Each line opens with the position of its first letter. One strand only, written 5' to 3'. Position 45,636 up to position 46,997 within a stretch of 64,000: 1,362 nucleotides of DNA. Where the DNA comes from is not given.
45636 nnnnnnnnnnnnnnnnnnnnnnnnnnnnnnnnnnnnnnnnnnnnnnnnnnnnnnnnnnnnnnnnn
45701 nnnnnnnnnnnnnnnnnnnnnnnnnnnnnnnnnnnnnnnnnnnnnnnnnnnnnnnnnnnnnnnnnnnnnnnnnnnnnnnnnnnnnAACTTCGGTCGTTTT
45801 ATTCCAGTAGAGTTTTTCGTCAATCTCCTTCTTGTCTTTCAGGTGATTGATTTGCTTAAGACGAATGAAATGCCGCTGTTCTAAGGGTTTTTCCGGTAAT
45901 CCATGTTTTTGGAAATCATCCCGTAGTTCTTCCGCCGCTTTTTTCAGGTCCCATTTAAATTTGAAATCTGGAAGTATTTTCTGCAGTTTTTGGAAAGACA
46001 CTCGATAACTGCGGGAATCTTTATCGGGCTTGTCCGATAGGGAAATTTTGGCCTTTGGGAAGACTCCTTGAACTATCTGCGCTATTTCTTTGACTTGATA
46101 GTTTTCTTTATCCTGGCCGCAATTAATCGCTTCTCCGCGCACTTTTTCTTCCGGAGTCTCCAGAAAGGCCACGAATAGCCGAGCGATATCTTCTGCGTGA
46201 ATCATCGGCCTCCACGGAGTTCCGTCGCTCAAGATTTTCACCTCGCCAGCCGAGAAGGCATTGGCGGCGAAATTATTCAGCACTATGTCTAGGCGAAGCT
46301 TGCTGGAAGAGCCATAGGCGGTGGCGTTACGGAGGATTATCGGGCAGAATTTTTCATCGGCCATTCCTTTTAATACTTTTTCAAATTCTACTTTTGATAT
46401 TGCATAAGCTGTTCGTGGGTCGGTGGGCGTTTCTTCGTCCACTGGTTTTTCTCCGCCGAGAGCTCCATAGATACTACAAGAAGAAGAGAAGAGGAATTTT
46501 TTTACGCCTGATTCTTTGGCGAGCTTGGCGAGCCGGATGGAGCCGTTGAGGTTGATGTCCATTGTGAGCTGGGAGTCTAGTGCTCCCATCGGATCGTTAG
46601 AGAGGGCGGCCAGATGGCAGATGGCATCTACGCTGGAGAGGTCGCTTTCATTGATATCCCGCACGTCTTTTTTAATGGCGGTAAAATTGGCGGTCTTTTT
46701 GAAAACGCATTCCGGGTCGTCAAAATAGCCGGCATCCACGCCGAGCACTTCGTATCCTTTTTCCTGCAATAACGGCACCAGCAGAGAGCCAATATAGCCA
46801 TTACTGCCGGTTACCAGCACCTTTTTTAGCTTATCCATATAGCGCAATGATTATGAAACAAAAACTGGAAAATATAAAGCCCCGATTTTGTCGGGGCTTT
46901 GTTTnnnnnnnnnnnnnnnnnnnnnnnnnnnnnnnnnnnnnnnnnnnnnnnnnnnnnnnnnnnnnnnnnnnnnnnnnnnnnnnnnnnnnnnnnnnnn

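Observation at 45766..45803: Dual-coding palindromic terminator: two convergent genes end in the same 38-bp perfect palindrome and share the C-terminal peptide NKTTEV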

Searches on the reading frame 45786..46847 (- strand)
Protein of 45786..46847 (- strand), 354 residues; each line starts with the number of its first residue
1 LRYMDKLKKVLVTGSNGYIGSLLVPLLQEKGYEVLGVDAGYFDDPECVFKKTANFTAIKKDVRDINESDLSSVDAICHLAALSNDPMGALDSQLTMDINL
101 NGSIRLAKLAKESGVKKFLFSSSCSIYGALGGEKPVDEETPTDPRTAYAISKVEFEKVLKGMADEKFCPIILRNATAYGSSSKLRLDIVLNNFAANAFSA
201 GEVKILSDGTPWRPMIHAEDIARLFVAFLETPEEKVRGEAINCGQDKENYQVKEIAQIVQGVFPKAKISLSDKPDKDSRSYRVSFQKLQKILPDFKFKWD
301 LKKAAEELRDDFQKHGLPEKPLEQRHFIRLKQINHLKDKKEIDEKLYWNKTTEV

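Call 7: search_protein_families(library=pfam, proteins=[window:45786-46847:-])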
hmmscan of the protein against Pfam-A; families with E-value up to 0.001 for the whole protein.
window:45786-46847:- (354 aa): 7 families
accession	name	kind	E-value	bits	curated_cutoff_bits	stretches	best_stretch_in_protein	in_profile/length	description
PF01370.27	Epimerase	-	2.5e-48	165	20.9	1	10-244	1-240/240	NAD dependent epimerase/dehydratase family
PF16363.11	GDP_Man_Dehyd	-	8e-27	95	27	1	11-258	1-261/332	GDP-mannose 4,6 dehydratase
PF01073.25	3Beta_HSD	-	8.4e-14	51.7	22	1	11-208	1-214/280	3-beta hydroxysteroid dehydrogenase/isomerase family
PF04321.23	RmlD_sub_bind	-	1e-12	48.2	27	1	9-234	2-202/287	RmlD substrate binding domain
PF07993.18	NAD_binding_4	-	2.2e-06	27.5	20.1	1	71-182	87-212/258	Male sterility protein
PF13460.12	NAD_binding_10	-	4.5e-06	27.1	27.2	1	14-230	1-182/184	NAD(P)H-binding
PF05368.20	NmrA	-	7.2e-06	26.2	27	0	8-133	3-117/298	NmrA-like family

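Call 8: search_protein_families(library=ncbifam, proteins=[window:45786-46847:-])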
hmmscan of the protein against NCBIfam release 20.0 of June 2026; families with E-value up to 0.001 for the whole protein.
window:45786-46847:- (354 aa): 30 families (the best 25 are shown)
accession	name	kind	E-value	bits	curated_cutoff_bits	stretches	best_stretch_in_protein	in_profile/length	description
TIGR01179.1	galE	equivalog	8.3e-29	100.4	262.3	1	9-183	1-182/332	UDP-glucose 4-epimerase GalE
TIGR04180.1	EDH_00030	hypoth_equivalog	1.4e-22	80.2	475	1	10-263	1-256/297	NAD-dependent 4,6-dehydratase LegB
TIGR02197.1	heptose_epim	equivalog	2.3e-20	73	274.6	1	10-282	1-280/316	ADP-glyceromanno-heptose 6-epimerase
TIGR01181.1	dTDP_gluc_dehyt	equivalog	7.4e-16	58.1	365.1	1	9-302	1-305/321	dTDP-glucose 4,6-dehydratase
TIGR03466.1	HpnA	hypoth_equivalog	1.2e-14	54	367.65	1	9-176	2-169/327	hopanoid-associated sugar epimerase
NF007956.0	PRK10675.1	subfamily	1.4e-12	47.4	394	1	9-162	2-163/338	UDP-glucose 4-epimerase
NF043036.1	ErythonDh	equivalog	4e-12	46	325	1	9-159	2-160/321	D-erythronate dehydrogenase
TIGR01214.1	rmlD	equivalog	6.7e-11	41.8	224.05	1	9-235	1-203/285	dTDP-4-dehydrorhamnose reductase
NF008360.0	PRK11150.1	equivalog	2.9e-09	36.6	452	1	10-286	2-277/310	ADP-glyceromanno-heptose 6-epimerase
NF042422.1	oxyalk_red_OleD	equivalog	4.8e-09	36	580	1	9-210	2-196/329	2-alkyl-3-oxoalkanoate reductase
NF058621.1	DiazavRedAvaA7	equivalog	8.3e-09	35.5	400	1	9-230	2-220/304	3-diazoavenalumate denitrifying reductase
NF047922.1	GDPFucSynFcl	equivalog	1.2e-08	34.8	500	1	8-291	3-282/308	GDP-L-fucose synthase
NF011728.1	PRK15181.1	equivalog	4.5e-08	32.5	760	1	8-163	16-180/348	Vi polysaccharide biosynthesis UDP-N-acetylglucosaminuronic acid C-4 epimerase TviC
NF042423.1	oxyalk_red_Shew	equivalog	4.6e-08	32.5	580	1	5-180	6-177/331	2-alkyl-3-oxoalkanoate reductase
NF008872.0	PRK11908.1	equivalog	6.9e-08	31.9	294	1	8-260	2-268/349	bifunctional UDP-4-keto-pentose/UDP-xylose synthase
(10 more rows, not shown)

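Call 10: find_homologous_proteins(query=window:45786-46847:-)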
Query window:45786-46847:- (354 aa): 6155 proteins with E <= 0.001 among 8000 candidates; the best 120 are listed.
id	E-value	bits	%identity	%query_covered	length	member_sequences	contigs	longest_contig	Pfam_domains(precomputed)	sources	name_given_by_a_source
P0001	4.5e-231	784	100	99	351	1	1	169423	PF04321.24,PF16363.12,PF05368.20,PF01073.26,PF07993.19,PF13460.13,PF01370.28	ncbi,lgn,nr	ncbi:MAG: SDR family oxidoreductase [bacterium]|nr:SDR family oxidoreductase [bacterium]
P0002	4.4e-212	722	89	99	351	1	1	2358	PF04321.24,PF16363.12,PF05368.20,PF01073.26,PF01370.28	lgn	-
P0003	1.7e-200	684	86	98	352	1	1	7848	PF04321.24,PF16363.12,PF01073.26,PF07993.19,PF01370.28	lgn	-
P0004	7.9e-200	682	85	98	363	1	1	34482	PF04321.24,PF16363.12,PF01073.26,PF01370.28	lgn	-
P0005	8.9e-197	672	82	99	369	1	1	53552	PF04321.24,PF16363.12,PF01073.26,PF07993.19,PF01370.28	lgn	-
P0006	5.5e-154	531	66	97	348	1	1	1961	PF04321.24,PF16363.12,PF02719.22,PF05368.20,PF01073.26,PF13460.13,PF01370.28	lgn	-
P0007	1.1e-151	523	67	97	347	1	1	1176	PF04321.24,PF16363.12,PF01073.26,PF01370.28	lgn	-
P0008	5.2e-149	515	65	98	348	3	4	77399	PF04321.24,PF16363.12,PF01073.26,PF01370.28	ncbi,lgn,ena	-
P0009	9.2e-149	514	64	98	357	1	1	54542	PF04321.24,PF16363.12,PF05368.20,PF01073.26,PF01370.28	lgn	-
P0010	3.8e-148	512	66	97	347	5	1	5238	PF04321.24,PF16363.12,PF01073.26,PF07993.19,PF01370.28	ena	-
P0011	1.3e-147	510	63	97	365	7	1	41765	PF04321.24,PF16363.12,PF02719.22,PF05368.20,PF01073.26,PF01370.28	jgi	-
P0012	8.9e-146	504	65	97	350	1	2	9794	PF04321.24,PF16363.12,PF05368.20,PF01073.26,PF07993.19,PF01370.28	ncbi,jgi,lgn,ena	-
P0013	4.5e-145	502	66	96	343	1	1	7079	PF04321.24,PF16363.12,PF05368.20,PF01073.26,PF13460.13,PF01370.28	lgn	-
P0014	9.2e-145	501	64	97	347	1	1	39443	PF04321.24,PF16363.12,PF05368.20,PF01073.26,PF07993.19,PF13460.13,PF01370.28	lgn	-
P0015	1.0e-144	500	64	98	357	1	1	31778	PF04321.24,PF16363.12,PF05368.20,PF01073.26,PF01370.28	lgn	-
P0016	9.1e-144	497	64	98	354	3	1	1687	PF04321.24,PF16363.12,PF05368.20,PF01073.26,PF01370.28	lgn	-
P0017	1.5e-143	497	62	98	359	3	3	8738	PF04321.24,PF16363.12,PF02719.22,PF05368.20,PF01073.26,PF07993.19,PF01370.28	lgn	-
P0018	3.8e-143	495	63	98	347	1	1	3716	PF04321.24,PF16363.12,PF02719.22,PF05368.20,PF01073.26,PF07993.19,PF13460.13,PF01370.28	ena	-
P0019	1.8e-141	490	64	97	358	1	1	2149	PF04321.24,PF16363.12,PF05368.20,PF01073.26,PF01370.28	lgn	-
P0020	1.2e-139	484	61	97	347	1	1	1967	PF04321.24,PF16363.12,PF02719.22,PF01073.26,PF01370.28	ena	-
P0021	5.5e-137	475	61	97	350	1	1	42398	PF04321.24,PF16363.12,PF01073.26,PF13460.13,PF01370.28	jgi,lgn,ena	-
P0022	3.1e-136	473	61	98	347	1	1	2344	PF04321.24,PF16363.12,PF02719.22,PF05368.20,PF01073.26,PF07993.19,PF01370.28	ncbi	-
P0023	2.1e-114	401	54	98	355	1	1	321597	PF04321.24,PF16363.12,PF01073.26,PF01370.28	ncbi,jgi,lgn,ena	ncbi:MAG: SDR family oxidoreductase [Candidatus Magasanikbacteria bacterium]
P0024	3.4e-114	400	56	97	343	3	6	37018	PF04321.24,PF16363.12,PF05368.20,PF01073.26,PF01370.28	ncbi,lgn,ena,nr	ncbi:MAG TPA: SDR family oxidoreductase [Patescibacteria group bacterium]|nr:SDR family oxidoreducta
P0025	1.6e-113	398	52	96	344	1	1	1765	PF04321.24,PF16363.12,PF05368.20,PF01073.26,PF01370.28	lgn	-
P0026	2.8e-112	394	55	97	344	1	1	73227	PF04321.24,PF16363.12,PF01073.26,PF01370.28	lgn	-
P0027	8.8e-112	392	53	97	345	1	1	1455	PF04321.24,PF16363.12,PF01073.26,PF01370.28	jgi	jgi:nucleoside-diphosphate-sugar epimerase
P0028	1.2e-111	392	53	97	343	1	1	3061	PF04321.24,PF16363.12,PF01073.26,PF01370.28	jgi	-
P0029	1.6e-111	391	52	97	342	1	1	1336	PF04321.24,PF16363.12,PF05368.20,PF01073.26,PF07993.19,PF01370.28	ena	-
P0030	4.6e-111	390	53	97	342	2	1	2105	PF04321.24,PF16363.12,PF01073.26,PF07993.19,PF01370.28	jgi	-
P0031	2.2e-110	388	51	97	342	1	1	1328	PF04321.24,PF16363.12,PF01073.26,PF01370.28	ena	-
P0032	4.3e-110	387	51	97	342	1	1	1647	PF04321.24,PF16363.12,PF01073.26,PF07993.19,PF01370.28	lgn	-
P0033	8.3e-110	386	52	97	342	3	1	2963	PF04321.24,PF16363.12,PF01073.26,PF07993.19,PF01370.28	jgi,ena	-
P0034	1.0e-109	385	51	97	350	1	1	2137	PF04321.24,PF16363.12,PF02719.22,PF05368.20,PF01073.26,PF07993.19,PF01370.28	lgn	-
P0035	1.1e-109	385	53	97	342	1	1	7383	PF04321.24,PF16363.12,PF01073.26,PF01370.28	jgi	jgi:nucleoside-diphosphate-sugar epimerase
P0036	1.4e-109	385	52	97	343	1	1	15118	PF04321.24,PF16363.12,PF01073.26,PF01370.28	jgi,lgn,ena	-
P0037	1.5e-109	385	51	97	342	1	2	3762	PF04321.24,PF16363.12,PF01073.26,PF13460.13,PF01370.28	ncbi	-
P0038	1.9e-109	384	50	97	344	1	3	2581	PF04321.24,PF16363.12,PF05368.20,PF01073.26,PF13460.13,PF01370.28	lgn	-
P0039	2.2e-109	384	52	97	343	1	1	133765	PF04321.24,PF16363.12,PF01073.26,PF01370.28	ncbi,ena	-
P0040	3.0e-109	384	51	97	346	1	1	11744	PF04321.24,PF16363.12,PF01073.26,PF13460.13,PF01370.28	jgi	jgi:nucleoside-diphosphate-sugar epimerase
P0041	4.9e-109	383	51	97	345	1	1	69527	PF04321.24,PF16363.12,PF01073.26,PF01370.28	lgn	-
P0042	5.5e-109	383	51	97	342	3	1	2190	PF04321.24,PF16363.12,PF01073.26,PF01370.28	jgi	-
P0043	9.9e-109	382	49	97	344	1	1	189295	PF04321.24,PF16363.12,PF01073.26,PF01370.28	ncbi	-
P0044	1.0e-108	382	52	97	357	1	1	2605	PF04321.24,PF16363.12,PF01073.26,PF01370.28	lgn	-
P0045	1.6e-108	381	50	97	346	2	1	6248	PF04321.24,PF16363.12,PF05368.20,PF01073.26,PF13460.13,PF01370.28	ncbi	-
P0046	1.7e-108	381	52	97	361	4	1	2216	PF04321.24,PF16363.12,PF01073.26,PF01370.28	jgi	jgi:nucleoside-diphosphate-sugar epimerase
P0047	2.0e-108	381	52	97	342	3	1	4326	PF04321.24,PF16363.12,PF01073.26,PF07993.19,PF01370.28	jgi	-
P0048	3.0e-108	381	51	96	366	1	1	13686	PF04321.24,PF16363.12,PF01073.26,PF01370.28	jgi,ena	-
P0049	1.0e-107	379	51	97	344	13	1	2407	PF04321.24,PF16363.12,PF02719.22,PF01073.26,PF13460.13,PF01370.28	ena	-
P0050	1.0e-107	379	50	97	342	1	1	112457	PF04321.24,PF16363.12,PF01073.26,PF01370.28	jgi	-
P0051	1.1e-107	379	50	97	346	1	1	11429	PF04321.24,PF16363.12,PF01073.26,PF01370.28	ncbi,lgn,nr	ncbi:MAG: NAD(P)-dependent oxidoreductase [Desulfobacterales bacterium]|nr:NAD(P)-dependent oxidored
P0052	1.5e-107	378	52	97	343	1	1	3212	PF04321.24,PF16363.12,PF01073.26,PF01370.28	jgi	jgi:nucleoside-diphosphate-sugar epimerase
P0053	1.7e-107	378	51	97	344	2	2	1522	PF04321.24,PF16363.12,PF01073.26,PF01370.28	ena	-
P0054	2.0e-107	378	51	97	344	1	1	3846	PF04321.24,PF16363.12,PF01073.26,PF01370.28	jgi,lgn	-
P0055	2.1e-107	378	50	97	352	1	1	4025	PF04321.24,PF16363.12,PF01073.26,PF01370.28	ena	-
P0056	2.3e-107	378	49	97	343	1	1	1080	PF04321.24,PF16363.12,PF01073.26,PF01370.28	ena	-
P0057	2.3e-107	378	50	97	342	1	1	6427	PF04321.24,PF16363.12,PF02719.22,PF05368.20,PF01073.26,PF07993.19,PF13460.13,PF01370.28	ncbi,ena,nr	ncbi:SDR family oxidoreductase [candidate division WOR-3 bacterium]|nr:SDR family oxidoreductase [ca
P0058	2.5e-107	377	51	97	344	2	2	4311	PF04321.24,PF16363.12,PF01073.26,PF13460.13,PF01370.28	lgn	-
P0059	3.1e-107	377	51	97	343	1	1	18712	PF04321.24,PF16363.12,PF01073.26,PF01370.28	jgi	-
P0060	3.4e-107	377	50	96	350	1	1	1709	PF04321.24,PF16363.12,PF05368.20,PF01073.26,PF07993.19,PF01370.28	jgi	jgi:nucleoside-diphosphate-sugar epimerase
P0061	4.1e-107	377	51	97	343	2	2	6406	PF04321.24,PF16363.12,PF01073.26,PF01370.28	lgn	-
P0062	4.2e-107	377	50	96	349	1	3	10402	PF04321.24,PF16363.12,PF01073.26,PF07993.19,PF01370.28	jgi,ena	-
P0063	6.2e-107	376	50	97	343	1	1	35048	PF04321.24,PF16363.12,PF01073.26,PF01370.28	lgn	-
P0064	7.1e-107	376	50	95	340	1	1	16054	PF04321.24,PF16363.12,PF01073.26,PF07993.19,PF13460.13,PF01370.28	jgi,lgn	-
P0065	7.5e-107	376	50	97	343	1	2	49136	PF04321.24,PF16363.12,PF05368.20,PF01073.26,PF01370.28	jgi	-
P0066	1.1e-106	375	49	97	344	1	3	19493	PF04321.24,PF16363.12,PF01073.26,PF01370.28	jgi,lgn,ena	-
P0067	1.6e-106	375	49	97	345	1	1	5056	PF04321.24,PF16363.12,PF01073.26,PF01370.28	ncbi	-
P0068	1.8e-106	375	51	97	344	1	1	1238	PF04321.24,PF16363.12,PF01073.26,PF13460.13,PF01370.28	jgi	jgi:nucleoside-diphosphate-sugar epimerase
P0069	2.0e-106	374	50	97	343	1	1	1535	PF04321.24,PF16363.12,PF01073.26,PF01370.28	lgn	-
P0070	3.3e-106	374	50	97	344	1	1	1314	PF04321.24,PF16363.12,PF01073.26,PF01370.28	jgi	jgi:nucleoside-diphosphate-sugar epimerase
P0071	6.3e-106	373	51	97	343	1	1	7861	PF04321.24,PF16363.12,PF01073.26,PF01370.28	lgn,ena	-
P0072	6.4e-106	373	50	97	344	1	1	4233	PF04321.24,PF16363.12,PF01073.26,PF01370.28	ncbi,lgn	-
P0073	6.6e-106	373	51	96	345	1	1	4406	PF04321.24,PF16363.12,PF01073.26,PF01370.28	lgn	-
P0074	6.6e-106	373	51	96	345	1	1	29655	PF04321.24,PF16363.12,PF05368.20,PF01073.26,PF01370.28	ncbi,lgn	-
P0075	6.6e-106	373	50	97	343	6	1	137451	PF04321.24,PF16363.12,PF05368.20,PF01073.26,PF01370.28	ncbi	-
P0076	7.0e-106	373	49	97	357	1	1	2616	PF04321.24,PF16363.12,PF01073.26,PF01370.28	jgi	jgi:nucleoside-diphosphate-sugar epimerase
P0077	9.0e-106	372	49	97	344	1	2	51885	PF04321.24,PF16363.12,PF01073.26,PF01370.28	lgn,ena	-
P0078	9.9e-106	372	51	97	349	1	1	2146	PF04321.24,PF16363.12,PF01073.26,PF01370.28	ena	-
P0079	1.0e-105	372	51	96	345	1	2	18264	PF04321.24,PF16363.12,PF01073.26,PF01370.28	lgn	-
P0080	1.2e-105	372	49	97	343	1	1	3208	PF04321.24,PF16363.12,PF01073.26,PF01370.28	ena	-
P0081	1.2e-105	372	49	97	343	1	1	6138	PF04321.24,PF16363.12,PF01073.26,PF01370.28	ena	-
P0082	1.3e-105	372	49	97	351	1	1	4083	PF04321.24,PF16363.12,PF01073.26,PF01370.28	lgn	-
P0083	1.4e-105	372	49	96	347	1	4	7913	PF04321.24,PF16363.12,PF01073.26,PF01370.28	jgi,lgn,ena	-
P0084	1.5e-105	372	49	96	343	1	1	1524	PF04321.24,PF16363.12,PF01073.26,PF07993.19,PF01370.28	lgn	-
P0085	1.7e-105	371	50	97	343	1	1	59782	PF04321.24,PF16363.12,PF01073.26,PF01370.28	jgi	-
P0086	1.8e-105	371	49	98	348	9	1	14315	PF04321.24,PF16363.12,PF05368.20,PF01073.26,PF01370.28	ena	-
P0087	2.0e-105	371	51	97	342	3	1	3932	PF04321.24,PF16363.12,PF01073.26,PF13460.13,PF01370.28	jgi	jgi:nucleoside-diphosphate-sugar epimerase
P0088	2.0e-105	371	50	97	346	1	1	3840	PF04321.24,PF16363.12,PF05368.20,PF01073.26,PF01370.28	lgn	-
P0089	2.0e-105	371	51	97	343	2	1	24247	PF04321.24,PF16363.12,PF01073.26,PF01370.28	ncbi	ncbi:NAD-dependent epimerase/dehydratase family protein [Bacteroidota bacterium]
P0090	2.0e-105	371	50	96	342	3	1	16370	PF04321.24,PF16363.12,PF01073.26,PF01370.28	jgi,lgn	-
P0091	2.4e-105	371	51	97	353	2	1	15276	PF04321.24,PF16363.12,PF01073.26,PF01370.28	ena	-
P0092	3.2e-105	371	49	97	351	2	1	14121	PF04321.24,PF16363.12,PF01073.26,PF01370.28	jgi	jgi:nucleoside-diphosphate-sugar epimerase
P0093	6.8e-105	369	50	97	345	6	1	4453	PF04321.24,PF16363.12,PF01073.26,PF07993.19,PF01370.28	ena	-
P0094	7.0e-105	369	50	96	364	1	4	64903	PF04321.24,PF16363.12,PF01370.28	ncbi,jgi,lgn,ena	-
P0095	7.2e-105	369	50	97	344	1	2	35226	PF04321.24,PF16363.12,PF01073.26,PF07993.19,PF01370.28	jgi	jgi:nucleoside-diphosphate-sugar epimerase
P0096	1.1e-104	369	50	96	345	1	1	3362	PF04321.24,PF16363.12,PF01073.26,PF01370.28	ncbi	-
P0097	1.2e-104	369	50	97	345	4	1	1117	PF04321.24,PF16363.12,PF01073.26,PF01370.28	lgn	-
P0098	1.3e-104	369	50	97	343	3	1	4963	PF04321.24,PF16363.12,PF01073.26,PF13460.13,PF01370.28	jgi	-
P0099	1.3e-104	369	49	97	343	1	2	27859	PF04321.24,PF16363.12,PF01073.26,PF01370.28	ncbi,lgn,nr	ncbi:MAG: SDR family oxidoreductase [Bacteroidales bacterium]|nr:SDR family oxidoreductase [Bacteroi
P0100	1.3e-104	369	49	97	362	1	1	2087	PF04321.24,PF16363.12,PF05368.20,PF01073.26,PF13460.13,PF01370.28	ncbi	ncbi:MAG: NAD-dependent epimerase/dehydratase family protein, partial [Gammaproteobacteria bacterium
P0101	1.4e-104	368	48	98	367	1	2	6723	PF04321.24,PF16363.12,PF01073.26,PF01370.28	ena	-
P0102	1.4e-104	368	49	96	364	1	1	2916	PF04321.24,PF16363.12,PF01073.26,PF01370.28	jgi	jgi:nucleoside-diphosphate-sugar epimerase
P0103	1.7e-104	368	50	97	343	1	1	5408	PF04321.24,PF16363.12,PF01073.26,PF01370.28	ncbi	-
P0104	1.9e-104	368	50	97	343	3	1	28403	PF04321.24,PF16363.12,PF01073.26,PF01370.28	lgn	-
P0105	2.0e-104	368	50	97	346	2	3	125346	PF04321.24,PF16363.12,PF01073.26,PF01370.28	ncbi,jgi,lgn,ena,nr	ncbi:MAG TPA: NAD(P)-dependent oxidoreductase [Bacteroidales bacterium]|nr:NAD(P)-dependent oxidored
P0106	2.4e-104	368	50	97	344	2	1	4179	PF04321.24,PF16363.12,PF01073.26,PF13460.13,PF01370.28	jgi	-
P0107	2.5e-104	368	50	97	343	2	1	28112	PF04321.24,PF16363.12,PF01073.26,PF01370.28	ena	-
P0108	3.0e-104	367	50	96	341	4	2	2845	PF04321.24,PF16363.12,PF01370.28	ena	-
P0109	3.1e-104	367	49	97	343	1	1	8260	PF04321.24,PF16363.12,PF01073.26,PF01370.28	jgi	-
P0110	3.3e-104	367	49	97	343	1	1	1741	PF04321.24,PF16363.12,PF01073.26,PF01370.28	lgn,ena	-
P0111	3.9e-104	367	49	97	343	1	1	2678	PF04321.24,PF16363.12,PF01073.26,PF01370.28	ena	-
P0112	4.9e-104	367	49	97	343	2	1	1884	PF04321.24,PF16363.12,PF05368.20,PF01073.26,PF01370.28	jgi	jgi:nucleoside-diphosphate-sugar epimerase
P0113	5.1e-104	367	49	97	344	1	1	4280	PF04321.24,PF16363.12,PF01073.26,PF13460.13,PF01370.28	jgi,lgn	-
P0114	5.1e-104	367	50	97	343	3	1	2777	PF04321.24,PF16363.12,PF01073.26,PF01370.28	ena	-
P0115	6.9e-104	366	51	97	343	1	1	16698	PF04321.24,PF16363.12,PF01073.26,PF01370.28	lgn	-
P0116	7.1e-104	366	51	96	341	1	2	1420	PF04321.24,PF16363.12,PF01073.26,PF01370.28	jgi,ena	jgi:nucleoside-diphosphate-sugar epimerase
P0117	7.5e-104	366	50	97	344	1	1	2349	PF04321.24,PF16363.12,PF01073.26,PF01370.28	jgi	jgi:nucleoside-diphosphate-sugar epimerase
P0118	7.8e-104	366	49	97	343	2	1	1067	PF04321.24,PF16363.12,PF05368.20,PF01073.26,PF01370.28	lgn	-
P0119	9.0e-104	366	50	96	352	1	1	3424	PF04321.24,PF16363.12,PF05368.20,PF01073.26,PF01370.28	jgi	jgi:nucleoside-diphosphate-sugar epimerase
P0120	9.1e-104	366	51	96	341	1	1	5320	PF04321.24,PF16363.12,PF01073.26,PF01370.28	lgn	-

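Call 14: find_encoding_contigs(protein=P0002, flank=3000, max_places=3)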
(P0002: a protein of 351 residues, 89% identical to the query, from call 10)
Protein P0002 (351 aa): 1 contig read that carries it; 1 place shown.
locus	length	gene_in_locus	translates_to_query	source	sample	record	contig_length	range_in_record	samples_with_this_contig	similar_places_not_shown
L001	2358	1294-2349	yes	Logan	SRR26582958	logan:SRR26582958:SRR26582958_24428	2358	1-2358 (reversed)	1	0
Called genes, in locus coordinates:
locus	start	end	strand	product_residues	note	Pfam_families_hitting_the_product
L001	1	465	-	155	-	?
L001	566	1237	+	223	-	-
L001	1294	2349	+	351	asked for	PF01073:3Beta_HSD, PF01370:Epimerase, PF04321:RmlD_sub_bind, PF05368:NmrA (faint), PF16363:GDP_Man_Dehyd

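Call 15: find_encoding_contigs(protein=P0003, flank=4000, max_places=3)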
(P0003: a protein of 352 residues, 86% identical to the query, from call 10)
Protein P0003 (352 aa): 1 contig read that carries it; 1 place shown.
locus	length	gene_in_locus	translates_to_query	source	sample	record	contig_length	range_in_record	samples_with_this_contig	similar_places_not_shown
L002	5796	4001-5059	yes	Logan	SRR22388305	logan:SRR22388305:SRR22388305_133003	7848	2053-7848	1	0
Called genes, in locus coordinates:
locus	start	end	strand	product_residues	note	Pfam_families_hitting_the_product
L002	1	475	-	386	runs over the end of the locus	PF00155:Aminotran_1_2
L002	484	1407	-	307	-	PF02779:Transket_pyr, PF02780:Transketolase_C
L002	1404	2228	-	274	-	PF00456:Transketolase_N, PF02775:TPP_enzyme_C (weak), PF13292:DXP_synthase_N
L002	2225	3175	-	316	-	PF00535:Glycos_transf_2, PF10111:Glyco_tranf_2_2 (weak), PF13641:Glyco_tranf_2_3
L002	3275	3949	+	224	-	-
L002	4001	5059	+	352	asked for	PF01073:3Beta_HSD, PF01370:Epimerase, PF04321:RmlD_sub_bind, PF07993:NAD_binding_4 (faint), PF16363:GDP_Man_Dehyd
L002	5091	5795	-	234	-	?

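Call 16: find_encoding_contigs(protein=P0004, flank=4000, max_places=3)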
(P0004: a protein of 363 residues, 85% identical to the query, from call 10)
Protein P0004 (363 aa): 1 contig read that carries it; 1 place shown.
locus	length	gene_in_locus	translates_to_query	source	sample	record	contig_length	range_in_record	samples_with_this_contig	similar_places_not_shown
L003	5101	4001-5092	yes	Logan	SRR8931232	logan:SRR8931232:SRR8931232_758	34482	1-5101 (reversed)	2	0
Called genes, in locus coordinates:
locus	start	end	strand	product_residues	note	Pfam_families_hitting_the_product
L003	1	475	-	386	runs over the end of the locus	PF00155:Aminotran_1_2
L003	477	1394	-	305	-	PF02779:Transket_pyr, PF02780:Transketolase_C, PF22613:Transketolase_C_1 (weak), PF17147:PFOR_II (weak)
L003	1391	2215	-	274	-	PF00456:Transketolase_N, PF13292:DXP_synthase_N, PF00676:E1_dh (weak)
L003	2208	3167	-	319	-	PF00535:Glycos_transf_2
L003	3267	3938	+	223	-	-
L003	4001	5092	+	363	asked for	PF01073:3Beta_HSD, PF01370:Epimerase, PF04321:RmlD_sub_bind, PF16363:GDP_Man_Dehyd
